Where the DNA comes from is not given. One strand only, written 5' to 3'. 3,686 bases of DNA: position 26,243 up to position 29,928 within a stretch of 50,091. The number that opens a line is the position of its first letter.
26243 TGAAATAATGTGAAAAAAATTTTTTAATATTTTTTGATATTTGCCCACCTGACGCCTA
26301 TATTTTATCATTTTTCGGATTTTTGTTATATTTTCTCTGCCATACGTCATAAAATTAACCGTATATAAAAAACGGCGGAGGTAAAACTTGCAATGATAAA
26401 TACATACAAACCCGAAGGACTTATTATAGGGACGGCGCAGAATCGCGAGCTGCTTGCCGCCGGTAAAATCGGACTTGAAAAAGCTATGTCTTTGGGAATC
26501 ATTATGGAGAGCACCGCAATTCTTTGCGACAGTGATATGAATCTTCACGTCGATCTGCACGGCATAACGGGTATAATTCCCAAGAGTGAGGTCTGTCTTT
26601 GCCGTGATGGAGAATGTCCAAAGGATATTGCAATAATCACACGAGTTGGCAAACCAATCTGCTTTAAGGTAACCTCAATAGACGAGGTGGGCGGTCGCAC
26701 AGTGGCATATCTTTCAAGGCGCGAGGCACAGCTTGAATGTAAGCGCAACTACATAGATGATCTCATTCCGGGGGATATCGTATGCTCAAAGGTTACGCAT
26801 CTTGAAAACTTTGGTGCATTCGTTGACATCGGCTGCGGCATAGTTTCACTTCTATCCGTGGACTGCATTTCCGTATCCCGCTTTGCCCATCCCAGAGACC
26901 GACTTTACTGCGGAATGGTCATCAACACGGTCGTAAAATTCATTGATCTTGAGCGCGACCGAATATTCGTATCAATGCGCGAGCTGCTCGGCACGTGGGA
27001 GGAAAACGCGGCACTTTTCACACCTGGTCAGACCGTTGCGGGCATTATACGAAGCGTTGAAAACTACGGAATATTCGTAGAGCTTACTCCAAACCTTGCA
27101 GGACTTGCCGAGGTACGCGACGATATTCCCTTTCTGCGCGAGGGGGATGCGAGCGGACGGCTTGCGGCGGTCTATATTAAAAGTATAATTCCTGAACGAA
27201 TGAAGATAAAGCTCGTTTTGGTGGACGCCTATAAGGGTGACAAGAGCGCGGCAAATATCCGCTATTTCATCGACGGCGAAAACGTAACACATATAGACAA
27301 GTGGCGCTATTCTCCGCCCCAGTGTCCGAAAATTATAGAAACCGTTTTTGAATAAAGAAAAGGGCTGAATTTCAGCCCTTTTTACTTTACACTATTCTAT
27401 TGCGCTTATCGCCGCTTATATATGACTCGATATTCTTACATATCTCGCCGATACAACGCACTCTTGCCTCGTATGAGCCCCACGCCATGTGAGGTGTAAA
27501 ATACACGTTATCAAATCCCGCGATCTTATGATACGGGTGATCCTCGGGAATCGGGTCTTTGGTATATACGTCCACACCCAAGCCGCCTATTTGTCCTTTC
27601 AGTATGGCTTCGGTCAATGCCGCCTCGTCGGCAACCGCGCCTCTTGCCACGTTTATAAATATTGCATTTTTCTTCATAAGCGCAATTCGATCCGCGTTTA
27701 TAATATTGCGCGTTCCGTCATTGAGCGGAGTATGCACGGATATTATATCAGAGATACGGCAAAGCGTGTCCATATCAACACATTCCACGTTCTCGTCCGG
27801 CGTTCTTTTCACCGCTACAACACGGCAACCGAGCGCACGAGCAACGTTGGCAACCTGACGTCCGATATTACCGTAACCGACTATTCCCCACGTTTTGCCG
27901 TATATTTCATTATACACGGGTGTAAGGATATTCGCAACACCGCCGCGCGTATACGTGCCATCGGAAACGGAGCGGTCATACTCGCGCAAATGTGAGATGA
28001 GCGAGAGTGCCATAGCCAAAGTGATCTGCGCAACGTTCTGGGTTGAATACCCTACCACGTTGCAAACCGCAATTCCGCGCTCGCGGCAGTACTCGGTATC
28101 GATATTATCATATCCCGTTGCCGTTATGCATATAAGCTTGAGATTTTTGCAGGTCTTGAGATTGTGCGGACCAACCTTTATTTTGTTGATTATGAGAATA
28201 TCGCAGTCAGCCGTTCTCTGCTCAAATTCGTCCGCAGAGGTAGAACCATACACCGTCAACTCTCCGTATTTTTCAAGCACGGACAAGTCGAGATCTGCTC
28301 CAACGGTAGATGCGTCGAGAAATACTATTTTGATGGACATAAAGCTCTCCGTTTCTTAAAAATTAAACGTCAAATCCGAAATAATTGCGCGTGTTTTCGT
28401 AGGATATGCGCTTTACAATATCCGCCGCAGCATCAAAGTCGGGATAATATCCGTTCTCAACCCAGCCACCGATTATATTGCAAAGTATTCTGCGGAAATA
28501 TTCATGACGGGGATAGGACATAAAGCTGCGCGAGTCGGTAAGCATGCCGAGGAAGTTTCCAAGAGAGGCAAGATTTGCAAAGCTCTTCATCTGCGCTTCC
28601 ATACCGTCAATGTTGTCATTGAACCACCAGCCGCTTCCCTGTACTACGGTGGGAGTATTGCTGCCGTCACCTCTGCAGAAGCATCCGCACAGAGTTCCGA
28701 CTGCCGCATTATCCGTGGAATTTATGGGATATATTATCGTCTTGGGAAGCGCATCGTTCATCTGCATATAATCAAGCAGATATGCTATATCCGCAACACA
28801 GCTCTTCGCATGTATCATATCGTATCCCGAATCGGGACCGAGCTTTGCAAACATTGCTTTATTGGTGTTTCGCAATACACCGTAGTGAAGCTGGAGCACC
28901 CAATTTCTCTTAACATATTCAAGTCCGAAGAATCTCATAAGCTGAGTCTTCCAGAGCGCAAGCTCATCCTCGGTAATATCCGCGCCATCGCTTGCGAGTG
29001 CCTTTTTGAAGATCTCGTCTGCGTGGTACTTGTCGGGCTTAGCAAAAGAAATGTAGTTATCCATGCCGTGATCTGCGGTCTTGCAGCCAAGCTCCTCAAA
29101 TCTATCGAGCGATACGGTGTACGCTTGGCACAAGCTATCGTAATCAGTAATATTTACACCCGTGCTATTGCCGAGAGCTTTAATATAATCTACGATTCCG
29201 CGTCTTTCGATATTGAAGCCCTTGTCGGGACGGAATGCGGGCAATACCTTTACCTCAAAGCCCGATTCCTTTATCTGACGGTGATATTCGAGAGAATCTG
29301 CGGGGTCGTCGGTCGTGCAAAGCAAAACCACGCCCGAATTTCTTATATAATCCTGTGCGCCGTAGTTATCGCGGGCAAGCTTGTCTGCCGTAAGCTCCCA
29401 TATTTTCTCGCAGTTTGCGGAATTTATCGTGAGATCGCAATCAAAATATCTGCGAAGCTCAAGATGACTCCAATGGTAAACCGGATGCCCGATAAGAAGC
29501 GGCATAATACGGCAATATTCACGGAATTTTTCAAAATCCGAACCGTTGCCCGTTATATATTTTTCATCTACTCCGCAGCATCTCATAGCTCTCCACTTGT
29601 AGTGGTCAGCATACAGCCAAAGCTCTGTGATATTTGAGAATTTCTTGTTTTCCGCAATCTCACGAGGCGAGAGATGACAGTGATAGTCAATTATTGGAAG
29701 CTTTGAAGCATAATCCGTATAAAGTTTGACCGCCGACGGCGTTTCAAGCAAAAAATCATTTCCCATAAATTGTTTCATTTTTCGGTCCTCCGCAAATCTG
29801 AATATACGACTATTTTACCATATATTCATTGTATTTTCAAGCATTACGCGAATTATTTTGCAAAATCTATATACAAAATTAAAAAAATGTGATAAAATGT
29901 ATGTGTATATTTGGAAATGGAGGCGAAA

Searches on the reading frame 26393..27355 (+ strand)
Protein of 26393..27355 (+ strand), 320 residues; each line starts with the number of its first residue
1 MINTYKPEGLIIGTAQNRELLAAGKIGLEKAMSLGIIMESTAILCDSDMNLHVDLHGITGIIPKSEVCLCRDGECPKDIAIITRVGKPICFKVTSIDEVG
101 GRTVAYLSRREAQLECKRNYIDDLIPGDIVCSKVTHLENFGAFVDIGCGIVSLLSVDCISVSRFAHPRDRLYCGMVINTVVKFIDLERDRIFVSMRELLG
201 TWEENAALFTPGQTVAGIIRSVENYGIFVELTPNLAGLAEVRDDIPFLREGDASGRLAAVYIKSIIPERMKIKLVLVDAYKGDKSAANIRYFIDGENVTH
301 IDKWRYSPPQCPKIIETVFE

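Call 49: search_protein_families(library=pfam, proteins=[window:26393-27355:+], max_evalue=0.00001)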
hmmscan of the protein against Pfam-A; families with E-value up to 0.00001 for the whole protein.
window:26393-27355:+ (320 aa): 1 family
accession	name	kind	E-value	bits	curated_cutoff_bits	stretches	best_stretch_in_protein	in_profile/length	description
PF00575.29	S1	-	1e-15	58.3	22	1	126-196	4-74/74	S1 RNA binding domain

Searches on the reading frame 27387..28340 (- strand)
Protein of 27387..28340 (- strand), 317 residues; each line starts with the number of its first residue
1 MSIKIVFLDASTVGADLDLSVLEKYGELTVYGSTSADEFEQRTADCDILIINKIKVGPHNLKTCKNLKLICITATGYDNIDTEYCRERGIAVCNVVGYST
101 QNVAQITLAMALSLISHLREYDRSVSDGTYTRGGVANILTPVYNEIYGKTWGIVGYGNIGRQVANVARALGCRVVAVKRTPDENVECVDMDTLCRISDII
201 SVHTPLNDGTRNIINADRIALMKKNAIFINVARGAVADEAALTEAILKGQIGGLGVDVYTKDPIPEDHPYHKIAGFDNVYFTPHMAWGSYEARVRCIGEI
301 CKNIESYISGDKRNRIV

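Call 49: search_protein_families(library=pfam, proteins=[window:27387-28340:-], max_evalue=0.00001)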
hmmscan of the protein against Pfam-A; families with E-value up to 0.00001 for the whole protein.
window:27387-28340:- (317 aa): 3 families
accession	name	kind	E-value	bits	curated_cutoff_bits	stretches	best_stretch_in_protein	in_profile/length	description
PF02826.25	2-Hacid_dh_C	-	1.8e-52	177.8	25.1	1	108-286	1-178/178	D-isomer specific 2-hydroxyacid dehydrogenase, NAD binding domain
PF00389.36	2-Hacid_dh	-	2.6e-24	85.9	24.6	1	16-315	9-131/134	D-isomer specific 2-hydroxyacid dehydrogenase, catalytic domain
PF00670.27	AdoHcyase_NAD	-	7.3e-07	29.9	27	1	146-233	21-111/162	S-adenosyl-L-homocysteine hydrolase, NAD binding domain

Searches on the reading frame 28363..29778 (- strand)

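Call 49: search_protein_families(library=pfam, proteins=[window:28363-29778:-], max_evalue=0.00001)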
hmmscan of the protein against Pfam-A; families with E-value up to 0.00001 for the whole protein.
window:28363-29778:- (471 aa): 1 family
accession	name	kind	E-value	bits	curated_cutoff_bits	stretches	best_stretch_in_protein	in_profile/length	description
PF02614.20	UxaC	-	3.4e-176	587.1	25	1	1-467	1-464/464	Glucuronate isomerase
